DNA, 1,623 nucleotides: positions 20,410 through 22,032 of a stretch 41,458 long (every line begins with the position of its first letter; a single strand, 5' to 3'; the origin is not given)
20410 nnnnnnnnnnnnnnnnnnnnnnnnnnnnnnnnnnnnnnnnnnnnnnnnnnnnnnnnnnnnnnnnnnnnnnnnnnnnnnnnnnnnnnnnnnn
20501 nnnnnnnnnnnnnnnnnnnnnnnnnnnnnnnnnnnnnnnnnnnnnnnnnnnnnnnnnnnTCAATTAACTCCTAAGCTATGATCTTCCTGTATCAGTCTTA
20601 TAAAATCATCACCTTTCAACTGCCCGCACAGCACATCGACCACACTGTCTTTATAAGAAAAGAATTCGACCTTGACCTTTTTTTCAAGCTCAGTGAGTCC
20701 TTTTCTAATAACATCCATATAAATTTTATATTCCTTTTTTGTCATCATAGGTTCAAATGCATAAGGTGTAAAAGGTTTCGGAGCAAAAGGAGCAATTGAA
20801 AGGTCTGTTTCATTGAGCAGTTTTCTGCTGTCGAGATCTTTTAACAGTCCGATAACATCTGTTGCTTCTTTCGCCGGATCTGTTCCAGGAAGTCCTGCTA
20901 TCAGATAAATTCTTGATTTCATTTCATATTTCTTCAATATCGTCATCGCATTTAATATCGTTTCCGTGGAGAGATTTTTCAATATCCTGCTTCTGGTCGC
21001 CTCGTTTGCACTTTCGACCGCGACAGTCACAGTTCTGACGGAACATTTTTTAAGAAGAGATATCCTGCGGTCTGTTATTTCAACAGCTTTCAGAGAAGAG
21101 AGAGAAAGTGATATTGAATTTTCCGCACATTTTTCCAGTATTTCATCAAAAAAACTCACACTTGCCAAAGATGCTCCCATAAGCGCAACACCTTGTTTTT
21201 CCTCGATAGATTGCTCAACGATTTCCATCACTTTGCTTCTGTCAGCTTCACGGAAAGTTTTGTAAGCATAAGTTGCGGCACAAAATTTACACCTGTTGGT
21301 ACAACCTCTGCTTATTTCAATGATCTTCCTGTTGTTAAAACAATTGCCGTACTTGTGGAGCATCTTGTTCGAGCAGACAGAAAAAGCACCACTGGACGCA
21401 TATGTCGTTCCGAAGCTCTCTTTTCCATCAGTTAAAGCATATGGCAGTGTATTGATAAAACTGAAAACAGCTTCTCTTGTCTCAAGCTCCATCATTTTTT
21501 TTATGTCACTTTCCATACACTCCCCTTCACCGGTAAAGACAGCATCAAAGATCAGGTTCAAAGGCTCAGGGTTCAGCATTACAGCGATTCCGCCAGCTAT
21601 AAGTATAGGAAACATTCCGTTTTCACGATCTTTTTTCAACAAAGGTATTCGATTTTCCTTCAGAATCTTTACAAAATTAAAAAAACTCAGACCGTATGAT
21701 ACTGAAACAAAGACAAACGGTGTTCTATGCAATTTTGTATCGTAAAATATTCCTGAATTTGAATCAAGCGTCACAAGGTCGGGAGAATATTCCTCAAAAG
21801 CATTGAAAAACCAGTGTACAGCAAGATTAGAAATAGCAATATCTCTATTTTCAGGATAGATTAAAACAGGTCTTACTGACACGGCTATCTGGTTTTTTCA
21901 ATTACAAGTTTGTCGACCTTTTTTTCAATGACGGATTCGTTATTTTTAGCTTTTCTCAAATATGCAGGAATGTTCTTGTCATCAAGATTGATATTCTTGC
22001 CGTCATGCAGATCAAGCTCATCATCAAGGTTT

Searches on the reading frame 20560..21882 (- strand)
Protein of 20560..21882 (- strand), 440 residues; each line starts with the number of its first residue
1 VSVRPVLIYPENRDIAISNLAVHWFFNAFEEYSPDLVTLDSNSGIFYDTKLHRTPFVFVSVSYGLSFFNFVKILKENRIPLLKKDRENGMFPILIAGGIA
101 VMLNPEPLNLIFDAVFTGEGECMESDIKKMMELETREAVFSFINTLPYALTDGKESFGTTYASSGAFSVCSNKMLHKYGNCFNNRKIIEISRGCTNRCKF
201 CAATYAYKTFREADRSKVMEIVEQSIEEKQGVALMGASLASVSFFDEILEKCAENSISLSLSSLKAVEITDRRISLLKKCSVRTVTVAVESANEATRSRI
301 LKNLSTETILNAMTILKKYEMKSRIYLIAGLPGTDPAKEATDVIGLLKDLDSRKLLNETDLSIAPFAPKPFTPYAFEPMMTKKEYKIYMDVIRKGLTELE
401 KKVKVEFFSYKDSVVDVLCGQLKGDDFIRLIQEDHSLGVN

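Call 3: search_protein_families(library=pfam, proteins=[window:20560-21882:-])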
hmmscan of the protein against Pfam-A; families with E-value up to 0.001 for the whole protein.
window:20560-21882:- (440 aa): 3 families
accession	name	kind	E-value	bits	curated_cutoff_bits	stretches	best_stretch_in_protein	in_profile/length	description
PF19864.5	Radical_SAM_N2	-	8.8e-17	61.4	29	1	48-132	44-126/151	Radical SAM proteins, N-terminal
PF04055.27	Radical_SAM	-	1.2e-15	58.5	29.5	1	188-335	1-155/166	Radical SAM superfamily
PF19238.5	Radical_SAM_2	-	0.00024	21.2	26.7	0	269-328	64-125/151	Radical SAM-like domain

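Call 4: search_protein_families(library=ncbifam, proteins=[window:20560-21882:-], max_evalue=0.01)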
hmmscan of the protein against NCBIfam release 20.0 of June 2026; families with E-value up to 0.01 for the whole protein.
window:20560-21882:- (440 aa): 27 families (the best 25 are shown)
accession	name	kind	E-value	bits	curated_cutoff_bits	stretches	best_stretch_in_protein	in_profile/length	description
TIGR03960.1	rSAM_fuse_unch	hypoth_equivalog_domain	1.6e-39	135.9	462.3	2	173-418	241-499/605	TIGR03960 family B12-binding radical SAM protein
TIGR04013.1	B12_SAM_MJ_1487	hypoth_equivalog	1.5e-15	57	251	2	78-228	59-195/382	TIGR04013 family B12-binding domain/radical SAM domain-containing protein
TIGR02026.1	BchE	equivalog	2.4e-08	33.3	481.35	1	185-332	194-348/497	magnesium-protoporphyrin IX monomethyl ester anaerobic oxidative cyclase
TIGR04072.2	rSAM_ladder_B12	equivalog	2.9e-08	32.8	360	1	94-337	101-337/443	lipid biosynthesis B12-binding/radical SAM protein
TIGR03975.1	rSAM_ocin_1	subfamily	3.8e-08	32.3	281.85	1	179-338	255-419/606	RiPP maturation radical SAM C-methyltransferase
TIGR04479.1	bcpD_PhpK_rSAM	subfamily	3.8e-07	28.9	600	1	188-346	244-405/504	PhpK family radical SAM P-methyltransferase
TIGR01579.1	MiaB-like-C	equivalog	6.9e-07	28.9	357.05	1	171-374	121-336/416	tRNA (N(6)-L-threonylcarbamoyladenosine(37)-C(2))-methylthiotransferase MtaB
TIGR04014.1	B12_SAM_MJ_0865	equivalog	6.9e-07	28.4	360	1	51-381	30-361/434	methyl-coenzyme M reductase glutamine C-methyltransferase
TIGR04295.1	B12_rSAM_oligo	hypoth_equivalog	2.7e-05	23.1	400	1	188-311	203-325/422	TIGR04295 family B12-binding domain-containing radical SAM protein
TIGR00089.1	TIGR00089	subfamily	4.1e-05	22.6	251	1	183-317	138-284/429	MiaB/RimO family radical SAM methylthiotransferase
TIGR03471.1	HpnJ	equivalog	7.3e-05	21.8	577.6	1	190-335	202-351/472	hopanoid biosynthesis associated radical SAM protein HpnJ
TIGR02493.1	PFLA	equivalog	0.00011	21.7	231.75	1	190-351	21-187/235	pyruvate formate-lyase-activating protein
TIGR04367.1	HpnR_B12_rSAM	equivalog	0.00017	20.3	650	1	182-329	183-333/490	hopanoid C-3 methylase HpnR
TIGR04349.1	rSAM_QueE_gams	hypoth_equivalog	0.00019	21.2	300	1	193-275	28-110/210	7-carboxy-7-deazaguanine synthase QueE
TIGR04053.2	TIGR04053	equivalog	0.0002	20.7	395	1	187-325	11-154/366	TIGR04053 family radical SAM/SPASM domain-containing protein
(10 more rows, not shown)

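Call 7: find_homologous_proteins(query=window:20560-21882:-)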
Query window:20560-21882:- (440 aa): 28 proteins with E <= 0.001 among 8000 candidates.
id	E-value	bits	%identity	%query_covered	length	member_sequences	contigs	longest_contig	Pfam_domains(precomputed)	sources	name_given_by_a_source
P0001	8.9e-289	975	100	100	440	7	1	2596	PF04055.28,PF19864.6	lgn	-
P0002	4.3e-209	713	71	99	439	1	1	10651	PF04055.28,PF19864.6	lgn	-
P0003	8.9e-204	695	71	99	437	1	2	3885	PF04055.28,PF19864.6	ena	-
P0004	3.7e-203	693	71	99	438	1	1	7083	PF04055.28,PF19864.6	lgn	-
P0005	9.0e-201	685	70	98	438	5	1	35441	PF04055.28,PF19864.6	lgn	-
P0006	1.7e-163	563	58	99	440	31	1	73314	PF04055.28,PF19864.6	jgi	jgi:radical SAM superfamily enzyme YgiQ (UPF0313 family)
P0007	3.7e-158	545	58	95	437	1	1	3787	PF04055.28,PF19864.6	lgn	-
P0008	4.4e-155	535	55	100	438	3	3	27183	PF04055.28,PF19864.6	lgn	-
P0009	3.3e-152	525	54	99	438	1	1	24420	PF04055.28,PF19864.6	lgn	-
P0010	7.7e-149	514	52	98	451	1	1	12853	PF04055.28,PF19864.6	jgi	-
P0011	6.6e-147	508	54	98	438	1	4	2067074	PF04055.28,PF19864.6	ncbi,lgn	ncbi:MAG: B12-binding domain-containing radical SAM protein [bacterium]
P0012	8.9e-147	507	53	98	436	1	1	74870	PF04055.28,PF19864.6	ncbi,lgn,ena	-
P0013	7.4e-142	491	52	98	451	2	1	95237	PF04055.28,PF19864.6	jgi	jgi:radical SAM superfamily enzyme YgiQ (UPF0313 family)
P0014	7.1e-141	488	49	99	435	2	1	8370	PF04055.28,PF19864.6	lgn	-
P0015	3.6e-133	463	53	90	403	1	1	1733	PF04055.28,PF19864.6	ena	-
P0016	1.9e-97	345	40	97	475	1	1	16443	PF04055.28,PF19864.6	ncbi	-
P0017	4.8e-97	344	52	71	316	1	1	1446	PF04055.28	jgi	-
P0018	4.7e-95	337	40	95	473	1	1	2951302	PF04055.28,PF19864.6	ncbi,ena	-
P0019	2.1e-80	289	38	94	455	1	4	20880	PF04055.28,PF19864.6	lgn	-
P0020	1.5e-72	263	41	75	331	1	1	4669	PF04055.28,PF19864.6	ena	-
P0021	3.7e-69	252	42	68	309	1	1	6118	PF04055.28,PF19864.6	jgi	-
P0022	8.5e-33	132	32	84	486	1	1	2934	PF04055.28,PF19864.6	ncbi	-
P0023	2.1e-30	124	26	95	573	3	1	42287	PF04055.28,PF19864.6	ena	-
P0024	1.0e-20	92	23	77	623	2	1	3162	PF04055.28,PF19864.6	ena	-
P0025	4.3e-17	80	22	86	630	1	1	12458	PF04055.28,PF19864.6,PF02310.25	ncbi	-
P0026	1.5e-16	79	21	97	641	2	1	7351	PF04055.28,PF19864.6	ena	-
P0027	2.2e-16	78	22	79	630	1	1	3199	PF04055.28,PF19864.6,PF02310.25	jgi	-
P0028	2.4e-16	78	22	88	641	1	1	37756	PF04055.28,PF19864.6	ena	-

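Call 8: find_encoding_contigs(protein=P0011, flank=10000, max_places=2)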
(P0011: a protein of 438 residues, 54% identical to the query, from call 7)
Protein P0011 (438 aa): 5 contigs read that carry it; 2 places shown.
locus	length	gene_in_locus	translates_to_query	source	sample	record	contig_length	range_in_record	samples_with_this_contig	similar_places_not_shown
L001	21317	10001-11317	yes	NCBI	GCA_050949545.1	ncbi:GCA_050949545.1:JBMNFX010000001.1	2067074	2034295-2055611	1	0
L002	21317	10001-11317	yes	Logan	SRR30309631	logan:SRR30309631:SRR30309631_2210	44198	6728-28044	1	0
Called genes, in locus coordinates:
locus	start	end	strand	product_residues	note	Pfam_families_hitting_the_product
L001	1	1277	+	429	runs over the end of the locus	PF02254:TrkA_N (faint), PF21799:MurD-like_N, PF08245:Mur_ligase_M, PF02875:Mur_ligase_C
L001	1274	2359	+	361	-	PF01098:FTSW_RODA_SPOVE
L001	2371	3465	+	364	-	PF03033:Glyco_transf_28 (weak), PF04101:Glyco_tran_28_C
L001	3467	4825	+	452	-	PF01225:Mur_ligase, PF08245:Mur_ligase_M (weak), PF02875:Mur_ligase_C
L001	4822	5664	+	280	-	PF01565:FAD_binding_4 (weak), PF02873:MurB_C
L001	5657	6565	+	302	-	PF01820:Dala_Dala_lig_N, PF07478:Dala_Dala_lig_C, PF13535:ATP-grasp_4 (weak)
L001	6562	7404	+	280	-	PF08478:POTRA_1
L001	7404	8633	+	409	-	PF02491:SHS2_FTSA, PF11104:PilM_2 (faint), PF06277:EutA, PF06723:MreB_Mbl, PF14450:FtsA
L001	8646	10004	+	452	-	PF00091:Tubulin, PF12327:FtsZ_C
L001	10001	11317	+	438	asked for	PF19864:Radical_SAM_N2, PF04055:Radical_SAM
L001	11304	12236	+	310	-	PF01012:ETF, PF00766:ETF_alpha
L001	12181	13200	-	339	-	PF13565:HTH_32 (weak), PF00665:rve, PF13683:rve_3, PF13333:rve_2 (weak)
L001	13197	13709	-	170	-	PF01527:HTH_Tnp_1 (faint)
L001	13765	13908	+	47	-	-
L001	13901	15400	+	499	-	PF01565:FAD_binding_4, PF02913:FAD-oxidase_C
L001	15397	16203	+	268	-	PF01012:ETF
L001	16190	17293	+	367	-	PF00266:Aminotran_5 (weak), PF01041:DegT_DnrJ_EryC1, PF01053:Cys_Met_Meta_PP (weak), PF01212:Beta_elim_lyase (weak)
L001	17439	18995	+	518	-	PF02706:Wzz, PF13807:GNVR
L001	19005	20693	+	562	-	PF02310:B12-binding (weak)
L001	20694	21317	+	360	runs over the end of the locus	PF01210:NAD_Gly3P_dh_N, PF03446:NAD_binding_2 (weak), PF02317:Octopine_DH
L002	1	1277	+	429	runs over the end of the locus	PF02254:TrkA_N (faint), PF21799:MurD-like_N, PF08245:Mur_ligase_M, PF02875:Mur_ligase_C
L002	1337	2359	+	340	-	PF01098:FTSW_RODA_SPOVE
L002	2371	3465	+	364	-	PF03033:Glyco_transf_28 (weak), PF04101:Glyco_tran_28_C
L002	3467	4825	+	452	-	PF01225:Mur_ligase, PF08245:Mur_ligase_M (weak), PF02875:Mur_ligase_C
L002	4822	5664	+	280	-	PF01565:FAD_binding_4 (weak), PF02873:MurB_C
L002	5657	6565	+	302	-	PF01820:Dala_Dala_lig_N, PF07478:Dala_Dala_lig_C, PF13535:ATP-grasp_4 (weak)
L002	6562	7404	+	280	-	PF08478:POTRA_1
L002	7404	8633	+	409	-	PF02491:SHS2_FTSA, PF11104:PilM_2 (faint), PF06277:EutA, PF06723:MreB_Mbl, PF14450:FtsA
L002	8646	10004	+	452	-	PF00091:Tubulin, PF12327:FtsZ_C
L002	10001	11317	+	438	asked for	PF19864:Radical_SAM_N2, PF04055:Radical_SAM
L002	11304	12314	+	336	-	PF01012:ETF, PF00766:ETF_alpha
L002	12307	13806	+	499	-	PF01565:FAD_binding_4, PF02913:FAD-oxidase_C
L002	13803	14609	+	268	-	PF01012:ETF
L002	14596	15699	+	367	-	PF00266:Aminotran_5 (weak), PF01041:DegT_DnrJ_EryC1, PF01053:Cys_Met_Meta_PP (weak), PF01212:Beta_elim_lyase (weak)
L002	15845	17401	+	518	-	PF02706:Wzz, PF13807:GNVR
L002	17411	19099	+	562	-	PF02310:B12-binding (weak)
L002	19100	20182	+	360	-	PF01210:NAD_Gly3P_dh_N, PF03446:NAD_binding_2 (weak), PF02317:Octopine_DH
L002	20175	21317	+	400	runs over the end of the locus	PF02786:CPSase_L_D2 (faint), PF15632:ATPgrasp_Ter (weak)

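Call 9: find_encoding_contigs(protein=P0018, flank=10000, max_places=2)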
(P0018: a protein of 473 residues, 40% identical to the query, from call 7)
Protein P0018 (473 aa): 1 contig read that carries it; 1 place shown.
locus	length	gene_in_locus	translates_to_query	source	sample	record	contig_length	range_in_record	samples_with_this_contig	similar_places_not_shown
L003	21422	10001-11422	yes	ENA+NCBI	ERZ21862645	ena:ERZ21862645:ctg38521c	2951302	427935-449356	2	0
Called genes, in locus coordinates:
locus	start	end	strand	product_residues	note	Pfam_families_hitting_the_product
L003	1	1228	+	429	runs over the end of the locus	PF21799:MurD-like_N, PF08245:Mur_ligase_M, PF02875:Mur_ligase_C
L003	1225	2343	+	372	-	PF01098:FTSW_RODA_SPOVE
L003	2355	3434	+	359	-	PF03033:Glyco_transf_28, PF04101:Glyco_tran_28_C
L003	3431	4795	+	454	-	PF01225:Mur_ligase, PF08245:Mur_ligase_M (faint), PF02875:Mur_ligase_C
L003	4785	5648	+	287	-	PF01565:FAD_binding_4 (weak), PF02873:MurB_C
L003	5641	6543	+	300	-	PF01820:Dala_Dala_lig_N, PF07478:Dala_Dala_lig_C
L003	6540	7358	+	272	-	PF08478:POTRA_1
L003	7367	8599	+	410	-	PF02491:SHS2_FTSA, PF11104:PilM_2, PF06723:MreB_Mbl, PF14450:FtsA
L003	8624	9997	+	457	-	PF00091:Tubulin, PF12327:FtsZ_C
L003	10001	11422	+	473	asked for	PF19864:Radical_SAM_N2, PF04055:Radical_SAM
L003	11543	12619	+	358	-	PF08239:SH3_3 (weak)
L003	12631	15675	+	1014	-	PF03781:FGE-sulfatase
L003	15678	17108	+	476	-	PF22073:Cep192_D4 (weak), PF22544:HYDIN_VesB_CFA65-like_Ig (weak)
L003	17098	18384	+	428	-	PF03781:FGE-sulfatase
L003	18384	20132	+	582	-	-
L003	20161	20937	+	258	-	PF02673:BacA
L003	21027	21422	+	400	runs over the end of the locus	PF00202:Aminotran_3, PF00155:Aminotran_1_2 (weak), PF01041:DegT_DnrJ_EryC1 (faint)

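Call 10: find_encoding_contigs(protein=P0006, flank=10000, max_places=2)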
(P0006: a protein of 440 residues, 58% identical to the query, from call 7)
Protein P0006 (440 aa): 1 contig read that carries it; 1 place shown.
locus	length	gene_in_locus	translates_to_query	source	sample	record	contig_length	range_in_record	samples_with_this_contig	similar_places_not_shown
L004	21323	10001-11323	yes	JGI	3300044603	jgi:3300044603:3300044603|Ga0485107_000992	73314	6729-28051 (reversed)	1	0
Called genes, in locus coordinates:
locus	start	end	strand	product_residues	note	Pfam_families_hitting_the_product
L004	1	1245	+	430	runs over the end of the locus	PF21799:MurD-like_N, PF08245:Mur_ligase_M, PF02875:Mur_ligase_C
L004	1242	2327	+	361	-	PF01098:FTSW_RODA_SPOVE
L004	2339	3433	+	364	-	PF03033:Glyco_transf_28, PF04101:Glyco_tran_28_C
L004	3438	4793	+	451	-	PF01225:Mur_ligase, PF08245:Mur_ligase_M (weak), PF02875:Mur_ligase_C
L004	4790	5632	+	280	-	PF01565:FAD_binding_4 (weak), PF02873:MurB_C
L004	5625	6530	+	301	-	PF01820:Dala_Dala_lig_N, PF07478:Dala_Dala_lig_C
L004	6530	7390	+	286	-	PF08478:POTRA_1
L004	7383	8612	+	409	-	PF25216:Volactin (faint), PF02491:SHS2_FTSA, PF11104:PilM_2 (weak), PF06723:MreB_Mbl, PF06277:EutA, PF14450:FtsA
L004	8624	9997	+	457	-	PF00091:Tubulin, PF12327:FtsZ_C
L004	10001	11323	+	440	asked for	PF19864:Radical_SAM_N2, PF04055:Radical_SAM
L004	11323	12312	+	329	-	PF01012:ETF, PF00766:ETF_alpha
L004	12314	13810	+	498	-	PF01565:FAD_binding_4, PF02913:FAD-oxidase_C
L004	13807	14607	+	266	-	PF01012:ETF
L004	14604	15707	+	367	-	PF00266:Aminotran_5, PF01053:Cys_Met_Meta_PP, PF00155:Aminotran_1_2, PF01041:DegT_DnrJ_EryC1, PF01212:Beta_elim_lyase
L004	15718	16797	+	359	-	PF13439:Glyco_transf_4, PF20706:GT4-conflict, PF00534:Glycos_transf_1, PF13692:Glyco_trans_1_4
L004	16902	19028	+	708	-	PF02706:Wzz (faint), PF13807:GNVR (weak)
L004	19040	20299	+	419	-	PF01943:Polysacc_synt, PF13440:Polysacc_synt_3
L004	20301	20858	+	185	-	-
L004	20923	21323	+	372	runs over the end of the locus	PF15632:ATPgrasp_Ter (weak)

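Call 12: find_related_loci(query=A1, collection=genome_contigs, flank=10000)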
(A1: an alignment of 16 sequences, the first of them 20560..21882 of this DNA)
Query A1 (440 aa) in genome_contigs; peptide patterns used: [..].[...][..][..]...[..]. (x = any residue, [..] = any of these).
600 stretches matched a pattern (row limit reached: there are more); 343 encode a relative of the query (tblastn E <= 1e-3); the best 80 are kept; 80 distinct loci.
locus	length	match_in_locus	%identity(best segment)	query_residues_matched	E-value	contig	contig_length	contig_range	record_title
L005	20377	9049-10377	29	3-399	6e-45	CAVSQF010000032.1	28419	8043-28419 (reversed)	MAG: uncultured delta proteobacterium isolate MFD01476.bin.1.163 genome assembly, contig: contig_27961, whole genome sho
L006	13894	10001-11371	28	2-409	4e-44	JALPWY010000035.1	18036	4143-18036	Nitrospinaceae bacterium isolate AH-679-O07 AH-679-O07_NODE_35, whole genome shotgun sequence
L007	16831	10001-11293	29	7-400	1e-42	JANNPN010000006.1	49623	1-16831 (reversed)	MAG: Polyangiaceae bacterium isolate SOY_34_concoct_69 SOY_34_k141_2800731, whole genome shotgun sequence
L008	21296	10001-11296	26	3-399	4e-42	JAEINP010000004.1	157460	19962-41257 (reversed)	MAG: Desulfatibacillum sp. isolate MAG7 NODE_111_length_157460_cov_9.759891, whole genome shotgun sequence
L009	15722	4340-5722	27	3-433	1e-40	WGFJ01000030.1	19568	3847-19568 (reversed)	MAG: Deltaproteobacteria bacterium isolate S146_80 k151_210854, whole genome shotgun sequence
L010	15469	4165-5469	28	7-399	8e-40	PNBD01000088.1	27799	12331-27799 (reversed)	MAG: Deltaproteobacteria bacterium isolate palsa_1115 73.20111000_P3M.98_contig_6678, whole genome shotgun sequence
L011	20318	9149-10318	29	7-385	1e-38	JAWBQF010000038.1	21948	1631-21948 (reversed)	MAG: Candidatus Methanomethylicia archaeon isolate JZ-1_201705_bins_15 JZ-1_201705_bins_15_scaffold_38, whole genome sho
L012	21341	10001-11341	27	6-406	8e-39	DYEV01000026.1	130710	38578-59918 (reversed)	MAG TPA_asm: Desulfobacca sp. isolate Tomsk_58_1633 Tomsk_k141_45685, whole genome shotgun sequence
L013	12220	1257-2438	30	3-385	6e-39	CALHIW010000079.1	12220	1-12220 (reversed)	MAG: Candidatus Methanomethylicia archaeon isolate S1_Bin_METABAT__10_1 genome assembly, contig: c_000003042323, whole g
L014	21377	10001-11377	25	3-418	3e-38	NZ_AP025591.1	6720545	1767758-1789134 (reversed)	Anaeromyxobacter oryzae strain Red232 chromosome, complete genome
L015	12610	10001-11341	27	6-406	5e-38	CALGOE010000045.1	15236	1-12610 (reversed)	MAG: uncultured Desulfobacca sp. isolate N1_Bin_Bin_94_1 genome assembly, contig: c_000003027230, whole genome shotgun s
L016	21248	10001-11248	26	60-438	3e-37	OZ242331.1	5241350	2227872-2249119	MAG: Caldilineaceae bacterium isolate ec593c3b-ffb8-4a2d-a73b-63dc7c05fa8f genome assembly, chromosome: 1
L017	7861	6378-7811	25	7-438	6e-37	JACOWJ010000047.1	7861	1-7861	MAG: Nitrospinota bacterium isolate NC_groundwater_123_Ag_B-0.1um_58_14 S3_GD2017_2_B1_scaffold_5184, whole genome shotg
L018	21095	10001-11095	28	60-406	1e-36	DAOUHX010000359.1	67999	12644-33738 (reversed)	MAG TPA_asm: Caldilineaceae bacterium isolate S2_117 k129_212755, whole genome shotgun sequence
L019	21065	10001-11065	29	60-399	9e-37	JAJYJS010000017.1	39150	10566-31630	MAG: Nitrospirae bacterium isolate DBS2-1.bin166 NODE_1715_length_39150_cov_12.136894, whole genome shotgun sequence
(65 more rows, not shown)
